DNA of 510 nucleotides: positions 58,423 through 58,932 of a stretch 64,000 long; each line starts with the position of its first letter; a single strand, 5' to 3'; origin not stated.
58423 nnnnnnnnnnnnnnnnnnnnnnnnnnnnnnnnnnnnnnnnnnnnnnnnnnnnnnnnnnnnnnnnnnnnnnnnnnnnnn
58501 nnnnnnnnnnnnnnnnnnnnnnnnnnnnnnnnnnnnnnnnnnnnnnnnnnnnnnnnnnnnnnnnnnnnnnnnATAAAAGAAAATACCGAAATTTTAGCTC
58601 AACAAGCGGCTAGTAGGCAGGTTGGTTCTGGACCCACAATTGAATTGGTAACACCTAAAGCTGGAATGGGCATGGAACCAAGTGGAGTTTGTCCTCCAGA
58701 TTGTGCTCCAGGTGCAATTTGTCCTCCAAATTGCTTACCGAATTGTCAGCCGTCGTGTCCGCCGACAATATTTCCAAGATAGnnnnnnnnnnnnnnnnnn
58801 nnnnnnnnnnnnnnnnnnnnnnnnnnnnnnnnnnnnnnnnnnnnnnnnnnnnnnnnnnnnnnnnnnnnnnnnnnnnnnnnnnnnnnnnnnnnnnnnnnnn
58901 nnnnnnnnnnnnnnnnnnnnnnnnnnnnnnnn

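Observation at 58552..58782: Precursor-like ORF lacks a canonical start codon at the position its SD predicts (ATA), and shares its RBS with the cupredoxin gene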

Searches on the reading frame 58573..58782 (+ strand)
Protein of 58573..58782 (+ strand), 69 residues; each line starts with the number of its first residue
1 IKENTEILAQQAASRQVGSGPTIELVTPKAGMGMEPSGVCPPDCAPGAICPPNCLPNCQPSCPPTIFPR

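Call 3: search_protein_families(library=ncbifam, proteins=[window:58573-58782:+], max_evalue=1)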
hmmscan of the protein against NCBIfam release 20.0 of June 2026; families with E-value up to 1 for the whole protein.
window:58573-58782:+ (69 aa): 0 families

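Call 4: search_protein_families(library=pfam, proteins=[window:58573-58782:+], max_evalue=1)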
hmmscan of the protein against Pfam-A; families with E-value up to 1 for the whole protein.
window:58573-58782:+ (69 aa): 0 families

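Call 10: find_homologous_proteins(query=window:58573-58779:+, max_evalue=10)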
Query seq(69 aa) (69 aa): 7 proteins with E <= 10 among 7 candidates.
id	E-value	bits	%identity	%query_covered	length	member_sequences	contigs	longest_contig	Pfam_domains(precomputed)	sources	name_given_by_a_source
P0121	1.1e-10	59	62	97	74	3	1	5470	-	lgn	-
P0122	4.0e-10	58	67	88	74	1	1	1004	-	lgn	-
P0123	3.6e-9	55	61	94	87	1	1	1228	-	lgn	-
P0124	8.8e-6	44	62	58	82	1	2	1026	-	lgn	-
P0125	1.1e-4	40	61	97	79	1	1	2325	-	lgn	-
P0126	2.3e-3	36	56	96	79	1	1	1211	-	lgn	-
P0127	6.5e-1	28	49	86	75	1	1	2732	-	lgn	-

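Call 32: find_encoding_contigs(protein=P0122, flank=3000, max_places=3)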
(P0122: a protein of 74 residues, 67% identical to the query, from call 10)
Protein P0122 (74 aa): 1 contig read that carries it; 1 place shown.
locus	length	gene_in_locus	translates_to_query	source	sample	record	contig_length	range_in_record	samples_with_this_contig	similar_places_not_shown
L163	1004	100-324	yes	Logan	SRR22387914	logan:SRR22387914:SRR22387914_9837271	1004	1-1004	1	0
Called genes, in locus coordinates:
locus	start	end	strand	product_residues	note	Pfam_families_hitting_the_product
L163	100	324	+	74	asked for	-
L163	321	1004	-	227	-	?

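Call 33: find_encoding_contigs(protein=P0126, flank=3000, max_places=3)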
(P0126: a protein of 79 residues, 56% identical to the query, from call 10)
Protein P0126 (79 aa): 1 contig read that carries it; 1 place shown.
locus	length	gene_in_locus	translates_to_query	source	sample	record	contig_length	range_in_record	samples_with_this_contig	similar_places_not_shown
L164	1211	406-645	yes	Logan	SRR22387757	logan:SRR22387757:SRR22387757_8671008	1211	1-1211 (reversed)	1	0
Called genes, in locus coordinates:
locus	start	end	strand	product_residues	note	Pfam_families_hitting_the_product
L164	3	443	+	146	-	?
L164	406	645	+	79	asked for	-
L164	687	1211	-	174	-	?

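Call 34: find_encoding_contigs(protein=P0121, flank=4000, max_places=3)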
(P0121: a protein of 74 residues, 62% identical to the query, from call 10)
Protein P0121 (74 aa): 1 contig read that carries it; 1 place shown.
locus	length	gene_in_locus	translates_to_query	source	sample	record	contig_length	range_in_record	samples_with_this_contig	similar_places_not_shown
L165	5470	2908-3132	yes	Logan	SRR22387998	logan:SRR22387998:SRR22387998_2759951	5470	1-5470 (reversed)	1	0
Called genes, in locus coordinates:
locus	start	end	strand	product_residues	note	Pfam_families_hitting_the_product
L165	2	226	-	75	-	?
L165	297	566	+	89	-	-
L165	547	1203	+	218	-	PF08843:AbiEii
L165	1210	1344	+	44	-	-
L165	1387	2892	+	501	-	PF04055:Radical_SAM, PF13186:SPASM (weak)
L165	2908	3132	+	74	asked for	-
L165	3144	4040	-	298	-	-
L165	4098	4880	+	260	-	PF00348:polyprenyl_synt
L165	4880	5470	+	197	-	?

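Call 39: find_homologous_proteins(query=A2, max_evalue=1)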
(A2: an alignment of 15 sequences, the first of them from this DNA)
Query A2 (15 sequences) (69 aa, profile of the alignment): 75 proteins with E <= 1 among 1334 candidates.
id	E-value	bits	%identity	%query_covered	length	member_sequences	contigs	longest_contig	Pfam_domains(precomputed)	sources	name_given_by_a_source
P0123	2.5e-31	125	63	94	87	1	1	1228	-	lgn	-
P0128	2.7e-31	125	62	97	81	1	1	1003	-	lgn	-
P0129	2.7e-31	125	63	80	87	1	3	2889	-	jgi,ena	-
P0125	5.8e-30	121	62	97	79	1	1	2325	-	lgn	-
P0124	8.2e-30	120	64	58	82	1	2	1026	-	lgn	-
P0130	9.6e-30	120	52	67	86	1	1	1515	-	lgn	-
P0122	1.5e-29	120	67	88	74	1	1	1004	-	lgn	-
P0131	2.7e-28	115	54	97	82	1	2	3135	-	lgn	-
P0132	2.9e-27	112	66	57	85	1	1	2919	-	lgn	-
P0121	3.9e-27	112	64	97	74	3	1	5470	-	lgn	-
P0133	7.9e-27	111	51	94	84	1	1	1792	-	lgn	-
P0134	9.5e-27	111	46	80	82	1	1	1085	-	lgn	-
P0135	1.2e-26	110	62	97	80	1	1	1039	-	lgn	-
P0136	1.2e-25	107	53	80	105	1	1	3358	-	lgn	-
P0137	1.6e-25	107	52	100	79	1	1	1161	-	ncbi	-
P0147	2.3e-22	96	57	96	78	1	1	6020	-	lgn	-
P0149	1.1e-20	91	55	97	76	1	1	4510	-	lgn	-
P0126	9.4e-14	69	54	99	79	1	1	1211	-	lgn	-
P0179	1.7e-8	52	47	74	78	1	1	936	-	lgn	-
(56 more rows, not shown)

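Call 41: find_encoding_contigs(protein=P0147, flank=2500, max_places=2)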
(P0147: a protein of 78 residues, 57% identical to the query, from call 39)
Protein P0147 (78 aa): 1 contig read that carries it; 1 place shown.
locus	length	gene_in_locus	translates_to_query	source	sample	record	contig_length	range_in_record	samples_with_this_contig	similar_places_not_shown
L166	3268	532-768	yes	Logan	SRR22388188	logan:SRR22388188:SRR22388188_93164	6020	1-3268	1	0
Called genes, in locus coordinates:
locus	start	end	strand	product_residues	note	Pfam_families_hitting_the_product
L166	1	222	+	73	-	?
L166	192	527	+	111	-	PF00294:PfkB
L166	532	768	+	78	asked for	-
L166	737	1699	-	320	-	-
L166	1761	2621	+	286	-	PF00892:EamA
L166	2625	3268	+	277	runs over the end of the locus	PF00398:RrnaAD (weak), PF02353:CMAS (weak), PF02475:TRM5-TYW2_MTfase, PF03602:Cons_hypoth95 (weak), PF08704:GCD14 (weak), PF06325:PrmA, PF13847:Methyltransf_31, PF13649:Methyltransf_25, +3 more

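Call 42: find_encoding_contigs(protein=P0149, flank=2500, max_places=2)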
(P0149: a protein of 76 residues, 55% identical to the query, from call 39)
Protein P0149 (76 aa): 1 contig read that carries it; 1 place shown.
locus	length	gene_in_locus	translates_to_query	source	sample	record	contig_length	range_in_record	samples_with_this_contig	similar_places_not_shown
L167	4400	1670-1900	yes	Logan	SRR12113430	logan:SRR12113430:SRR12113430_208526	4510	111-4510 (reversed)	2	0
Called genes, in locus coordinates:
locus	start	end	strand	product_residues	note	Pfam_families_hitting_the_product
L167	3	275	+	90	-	?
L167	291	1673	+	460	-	PF19238:Radical_SAM_2 (faint), PF04055:Radical_SAM, PF13186:SPASM (weak)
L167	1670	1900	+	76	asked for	-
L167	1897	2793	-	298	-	-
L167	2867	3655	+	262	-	PF02457:DAC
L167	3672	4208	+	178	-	-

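Call 43: find_encoding_contigs(protein=P0179, flank=2500, max_places=2)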
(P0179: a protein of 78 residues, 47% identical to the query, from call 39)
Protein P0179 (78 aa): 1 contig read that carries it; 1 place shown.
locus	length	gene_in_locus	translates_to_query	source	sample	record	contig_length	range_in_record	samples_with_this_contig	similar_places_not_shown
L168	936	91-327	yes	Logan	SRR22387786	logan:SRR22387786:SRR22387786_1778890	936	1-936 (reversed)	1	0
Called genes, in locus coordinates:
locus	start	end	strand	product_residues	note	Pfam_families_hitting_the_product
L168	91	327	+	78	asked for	-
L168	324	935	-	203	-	?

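Call 71: search_protein_families(library=ncbifam, alignment_id=A2, max_evalue=1)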
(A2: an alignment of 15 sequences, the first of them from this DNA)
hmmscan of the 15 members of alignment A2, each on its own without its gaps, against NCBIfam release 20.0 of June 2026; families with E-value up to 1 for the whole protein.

A. member 1, seq(69 aa): 0 families

B. families by the number of members that match (of 15 scanned): 1 family
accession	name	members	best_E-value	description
TIGR01044.1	rplV_bact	2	0.093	50S ribosomal protein L22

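Call 72: search_protein_families(library=pfam, alignment_id=A2, max_evalue=1)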
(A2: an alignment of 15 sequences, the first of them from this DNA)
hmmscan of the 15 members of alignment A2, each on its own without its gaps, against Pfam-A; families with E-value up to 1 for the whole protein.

A. member 1, seq(69 aa): 0 families

B. families by the number of members that match (of 15 scanned): 1 family
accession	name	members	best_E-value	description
PF02363.24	C_tripleX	1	0.04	Cysteine rich repeat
